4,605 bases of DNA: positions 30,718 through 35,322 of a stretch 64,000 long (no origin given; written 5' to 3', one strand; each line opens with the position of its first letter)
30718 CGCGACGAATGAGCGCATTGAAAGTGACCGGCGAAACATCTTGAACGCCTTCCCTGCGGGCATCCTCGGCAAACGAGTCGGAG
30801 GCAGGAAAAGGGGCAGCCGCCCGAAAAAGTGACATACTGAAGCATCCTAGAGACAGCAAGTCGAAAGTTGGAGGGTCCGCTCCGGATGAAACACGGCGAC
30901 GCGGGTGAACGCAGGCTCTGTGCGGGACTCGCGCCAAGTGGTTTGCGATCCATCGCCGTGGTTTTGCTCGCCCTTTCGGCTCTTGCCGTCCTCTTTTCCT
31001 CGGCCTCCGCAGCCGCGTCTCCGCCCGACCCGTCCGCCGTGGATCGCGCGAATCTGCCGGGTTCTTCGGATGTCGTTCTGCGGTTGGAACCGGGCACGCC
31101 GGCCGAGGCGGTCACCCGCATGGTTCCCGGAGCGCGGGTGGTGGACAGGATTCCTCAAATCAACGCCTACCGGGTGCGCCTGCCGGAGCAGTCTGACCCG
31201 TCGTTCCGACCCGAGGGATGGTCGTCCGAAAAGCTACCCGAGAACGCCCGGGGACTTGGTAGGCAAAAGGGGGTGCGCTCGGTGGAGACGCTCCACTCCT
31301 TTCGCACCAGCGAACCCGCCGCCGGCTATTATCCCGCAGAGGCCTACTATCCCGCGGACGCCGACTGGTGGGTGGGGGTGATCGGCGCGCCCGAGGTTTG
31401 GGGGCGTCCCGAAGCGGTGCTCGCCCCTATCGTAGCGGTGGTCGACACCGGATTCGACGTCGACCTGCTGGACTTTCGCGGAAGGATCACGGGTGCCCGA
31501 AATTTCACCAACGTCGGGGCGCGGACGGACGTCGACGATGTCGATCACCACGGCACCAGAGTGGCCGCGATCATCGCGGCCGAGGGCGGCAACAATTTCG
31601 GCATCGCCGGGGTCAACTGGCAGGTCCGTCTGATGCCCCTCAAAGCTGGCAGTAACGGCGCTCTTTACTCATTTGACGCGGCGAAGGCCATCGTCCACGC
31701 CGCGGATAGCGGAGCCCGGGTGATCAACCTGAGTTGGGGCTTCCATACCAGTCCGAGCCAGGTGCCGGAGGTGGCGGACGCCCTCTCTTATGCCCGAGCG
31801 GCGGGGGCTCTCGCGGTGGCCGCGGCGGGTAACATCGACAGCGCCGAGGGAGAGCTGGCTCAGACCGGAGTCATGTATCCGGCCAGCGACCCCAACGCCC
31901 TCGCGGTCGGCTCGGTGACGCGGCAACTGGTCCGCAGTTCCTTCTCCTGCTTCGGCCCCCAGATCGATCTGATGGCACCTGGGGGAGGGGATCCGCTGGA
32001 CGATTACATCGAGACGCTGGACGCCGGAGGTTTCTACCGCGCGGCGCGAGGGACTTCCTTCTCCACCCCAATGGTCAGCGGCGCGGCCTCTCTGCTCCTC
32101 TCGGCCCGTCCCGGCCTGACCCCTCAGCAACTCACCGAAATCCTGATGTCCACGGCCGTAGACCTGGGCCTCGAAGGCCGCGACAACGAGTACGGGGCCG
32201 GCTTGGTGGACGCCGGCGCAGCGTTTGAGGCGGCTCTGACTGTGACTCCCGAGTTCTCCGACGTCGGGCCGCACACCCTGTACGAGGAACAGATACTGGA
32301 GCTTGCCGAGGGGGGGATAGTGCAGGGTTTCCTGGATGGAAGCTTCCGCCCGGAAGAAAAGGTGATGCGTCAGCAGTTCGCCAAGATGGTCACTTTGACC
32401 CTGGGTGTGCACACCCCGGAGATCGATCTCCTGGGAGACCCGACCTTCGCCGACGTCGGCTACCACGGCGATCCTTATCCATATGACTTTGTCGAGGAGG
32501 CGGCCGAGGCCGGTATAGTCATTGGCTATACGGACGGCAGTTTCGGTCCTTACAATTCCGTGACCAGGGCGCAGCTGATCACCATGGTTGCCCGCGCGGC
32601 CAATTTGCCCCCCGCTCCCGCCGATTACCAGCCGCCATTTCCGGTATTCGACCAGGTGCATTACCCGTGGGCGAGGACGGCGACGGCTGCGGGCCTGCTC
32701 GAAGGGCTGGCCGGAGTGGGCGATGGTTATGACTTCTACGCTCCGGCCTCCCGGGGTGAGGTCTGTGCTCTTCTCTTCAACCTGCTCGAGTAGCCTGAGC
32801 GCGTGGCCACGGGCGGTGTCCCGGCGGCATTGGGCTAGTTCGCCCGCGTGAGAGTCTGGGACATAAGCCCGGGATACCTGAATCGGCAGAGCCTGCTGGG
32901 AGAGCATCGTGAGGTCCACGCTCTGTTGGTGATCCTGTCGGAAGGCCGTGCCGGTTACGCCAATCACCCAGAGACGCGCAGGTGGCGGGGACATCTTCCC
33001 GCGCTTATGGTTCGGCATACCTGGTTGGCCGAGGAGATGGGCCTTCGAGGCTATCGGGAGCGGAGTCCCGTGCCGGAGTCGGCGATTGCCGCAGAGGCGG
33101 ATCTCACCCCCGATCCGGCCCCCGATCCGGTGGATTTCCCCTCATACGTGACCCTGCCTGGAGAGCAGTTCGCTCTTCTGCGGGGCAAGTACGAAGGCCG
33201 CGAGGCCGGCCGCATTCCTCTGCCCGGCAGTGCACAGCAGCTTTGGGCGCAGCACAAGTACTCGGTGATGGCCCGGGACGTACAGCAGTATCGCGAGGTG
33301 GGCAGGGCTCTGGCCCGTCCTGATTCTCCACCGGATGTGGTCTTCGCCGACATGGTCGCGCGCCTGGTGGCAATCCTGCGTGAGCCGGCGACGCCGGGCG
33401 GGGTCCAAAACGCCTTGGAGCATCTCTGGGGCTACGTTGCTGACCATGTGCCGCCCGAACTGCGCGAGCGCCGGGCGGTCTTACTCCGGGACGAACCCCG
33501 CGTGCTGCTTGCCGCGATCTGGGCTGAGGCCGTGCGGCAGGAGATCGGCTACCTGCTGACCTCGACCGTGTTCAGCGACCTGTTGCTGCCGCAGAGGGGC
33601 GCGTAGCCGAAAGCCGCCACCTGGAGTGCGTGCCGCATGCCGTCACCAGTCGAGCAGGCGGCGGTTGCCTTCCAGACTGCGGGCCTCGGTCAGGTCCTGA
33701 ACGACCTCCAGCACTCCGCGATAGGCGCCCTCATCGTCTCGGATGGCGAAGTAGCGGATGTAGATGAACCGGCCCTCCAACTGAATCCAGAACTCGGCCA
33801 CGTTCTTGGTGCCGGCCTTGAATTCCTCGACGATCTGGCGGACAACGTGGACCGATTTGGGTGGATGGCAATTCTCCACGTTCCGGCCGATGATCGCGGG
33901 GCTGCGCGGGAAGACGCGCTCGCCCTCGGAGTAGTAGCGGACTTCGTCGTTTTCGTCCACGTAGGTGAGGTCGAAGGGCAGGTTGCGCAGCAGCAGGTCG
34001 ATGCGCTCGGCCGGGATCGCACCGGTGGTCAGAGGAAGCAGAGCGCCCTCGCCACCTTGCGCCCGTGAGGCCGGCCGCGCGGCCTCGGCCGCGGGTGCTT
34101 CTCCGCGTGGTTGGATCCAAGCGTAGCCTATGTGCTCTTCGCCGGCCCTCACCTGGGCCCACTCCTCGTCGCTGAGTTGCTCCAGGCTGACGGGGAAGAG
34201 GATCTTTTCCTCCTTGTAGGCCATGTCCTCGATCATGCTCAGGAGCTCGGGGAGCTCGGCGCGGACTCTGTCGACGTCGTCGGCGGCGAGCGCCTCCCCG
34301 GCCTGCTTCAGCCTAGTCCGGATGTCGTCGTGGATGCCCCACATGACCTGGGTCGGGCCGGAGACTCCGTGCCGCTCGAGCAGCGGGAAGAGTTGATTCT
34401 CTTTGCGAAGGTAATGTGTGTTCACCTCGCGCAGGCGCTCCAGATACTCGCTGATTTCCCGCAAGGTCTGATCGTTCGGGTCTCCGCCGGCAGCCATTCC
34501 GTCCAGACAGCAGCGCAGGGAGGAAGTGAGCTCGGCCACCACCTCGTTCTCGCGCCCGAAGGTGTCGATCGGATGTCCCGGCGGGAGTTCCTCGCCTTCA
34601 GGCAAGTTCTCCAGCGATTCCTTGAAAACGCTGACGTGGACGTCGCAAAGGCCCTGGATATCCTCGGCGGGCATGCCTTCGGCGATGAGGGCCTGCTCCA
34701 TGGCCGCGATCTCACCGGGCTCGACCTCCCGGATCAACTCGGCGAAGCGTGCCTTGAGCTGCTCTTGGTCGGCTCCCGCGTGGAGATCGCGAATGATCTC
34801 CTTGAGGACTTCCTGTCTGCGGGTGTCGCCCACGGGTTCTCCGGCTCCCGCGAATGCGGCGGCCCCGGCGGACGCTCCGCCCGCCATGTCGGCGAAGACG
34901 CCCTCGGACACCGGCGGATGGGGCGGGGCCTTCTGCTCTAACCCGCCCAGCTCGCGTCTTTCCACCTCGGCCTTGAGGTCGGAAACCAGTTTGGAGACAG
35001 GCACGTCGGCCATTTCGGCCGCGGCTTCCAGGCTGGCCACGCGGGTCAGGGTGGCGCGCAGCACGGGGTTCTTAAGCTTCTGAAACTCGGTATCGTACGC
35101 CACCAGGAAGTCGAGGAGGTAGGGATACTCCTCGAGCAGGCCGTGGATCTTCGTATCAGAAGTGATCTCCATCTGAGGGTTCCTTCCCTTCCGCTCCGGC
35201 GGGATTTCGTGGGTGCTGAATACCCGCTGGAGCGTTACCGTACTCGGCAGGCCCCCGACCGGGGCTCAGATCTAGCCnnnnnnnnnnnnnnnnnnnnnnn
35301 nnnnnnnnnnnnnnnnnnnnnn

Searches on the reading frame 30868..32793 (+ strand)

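Call 49: search_protein_families(library=pfam, proteins=[window:30868-32793:+], max_evalue=0.0001)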
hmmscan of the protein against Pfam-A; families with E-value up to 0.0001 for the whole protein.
window:30868-32793:+ (641 aa): 2 families
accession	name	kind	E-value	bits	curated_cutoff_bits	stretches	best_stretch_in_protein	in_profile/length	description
PF00082.27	Peptidase_S8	-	1.3e-55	189.3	21.8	1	187-445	4-288/288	Subtilase family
PF00395.25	SLH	-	3.4e-18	65.8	20.8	2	533-570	8-43/44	S-layer homology domain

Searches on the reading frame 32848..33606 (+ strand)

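Call 50: search_protein_families(library=pfam, proteins=[window:32848-33606:+], max_evalue=0.0001)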
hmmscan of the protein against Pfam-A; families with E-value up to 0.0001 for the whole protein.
window:32848-33606:+ (252 aa): 2 families
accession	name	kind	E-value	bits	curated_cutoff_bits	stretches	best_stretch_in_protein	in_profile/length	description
PF03013.19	Pyr_excise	-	1.6e-22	80.1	23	1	1-74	1-78/81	Pyrimidine dimer DNA glycosylase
PF08349.16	DUF1722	-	1.1e-10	42.3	22.5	1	137-210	1-75/117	Protein of unknown function (DUF1722)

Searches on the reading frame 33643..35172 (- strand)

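Call 50: search_protein_families(library=pfam, proteins=[window:33643-35172:-], max_evalue=0.0001)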
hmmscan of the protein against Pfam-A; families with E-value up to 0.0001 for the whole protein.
window:33643-35172:- (509 aa): 6 families
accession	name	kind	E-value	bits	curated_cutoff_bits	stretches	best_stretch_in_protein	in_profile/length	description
PF13596.12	PAS_10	-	7e-30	104.2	22.1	1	392-495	2-106/106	PAS domain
PF04282.18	DUF438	-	8.6e-27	93.3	25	1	123-188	1-66/67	Family of unknown function (DUF438)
PF01814.28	Hemerythrin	-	6.1e-17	62.7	25.3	1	200-327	1-125/127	Hemerythrin HHE cation binding domain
PF08984.16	DUF1858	-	2.7e-15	56.6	32.2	1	3-63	1-59/59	Domain of unknown function (DUF1858)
PF08448.16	PAS_4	-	1.5e-06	28.8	23.1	1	396-498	2-109/110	PAS fold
PF13426.13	PAS_9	-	2.5e-05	24.9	27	0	425-496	29-103/103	PAS domain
